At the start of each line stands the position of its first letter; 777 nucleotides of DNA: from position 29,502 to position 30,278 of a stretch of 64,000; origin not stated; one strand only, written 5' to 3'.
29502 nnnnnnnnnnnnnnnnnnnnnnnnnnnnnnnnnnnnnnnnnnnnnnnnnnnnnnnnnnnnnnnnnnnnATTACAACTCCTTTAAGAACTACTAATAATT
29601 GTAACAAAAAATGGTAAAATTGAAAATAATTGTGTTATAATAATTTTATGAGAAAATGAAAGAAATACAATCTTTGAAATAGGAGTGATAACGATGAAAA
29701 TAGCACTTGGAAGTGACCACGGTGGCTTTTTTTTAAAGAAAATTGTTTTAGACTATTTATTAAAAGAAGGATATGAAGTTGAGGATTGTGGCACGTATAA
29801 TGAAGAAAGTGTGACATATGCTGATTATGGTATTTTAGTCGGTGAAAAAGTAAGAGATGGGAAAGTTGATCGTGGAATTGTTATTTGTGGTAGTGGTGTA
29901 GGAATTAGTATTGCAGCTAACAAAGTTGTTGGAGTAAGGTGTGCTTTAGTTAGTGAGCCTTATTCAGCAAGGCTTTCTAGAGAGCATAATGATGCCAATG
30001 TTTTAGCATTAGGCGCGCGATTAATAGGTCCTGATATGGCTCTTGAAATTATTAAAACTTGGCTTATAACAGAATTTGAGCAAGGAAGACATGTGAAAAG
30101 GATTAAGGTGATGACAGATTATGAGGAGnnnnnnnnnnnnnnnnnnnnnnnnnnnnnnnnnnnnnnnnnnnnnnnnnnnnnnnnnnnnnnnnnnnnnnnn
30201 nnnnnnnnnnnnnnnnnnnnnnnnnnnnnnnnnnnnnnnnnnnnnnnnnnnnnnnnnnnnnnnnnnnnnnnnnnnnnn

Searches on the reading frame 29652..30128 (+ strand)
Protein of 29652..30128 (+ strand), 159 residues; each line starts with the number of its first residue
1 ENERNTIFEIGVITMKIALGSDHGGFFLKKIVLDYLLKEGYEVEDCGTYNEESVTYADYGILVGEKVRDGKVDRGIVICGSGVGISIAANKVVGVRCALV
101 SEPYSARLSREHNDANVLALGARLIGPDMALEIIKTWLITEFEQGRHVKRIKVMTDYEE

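Call 59: search_protein_families(library=pfam, proteins=[window:29652-30128:+], max_evalue=0.001)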
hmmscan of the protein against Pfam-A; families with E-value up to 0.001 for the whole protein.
window:29652-30128:+ (159 aa): 1 family
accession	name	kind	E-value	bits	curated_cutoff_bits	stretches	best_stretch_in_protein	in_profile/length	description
PF02502.23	LacAB_rpiB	-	1.5e-57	193.9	24.7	1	17-152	1-136/138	Ribose/Galactose Isomerase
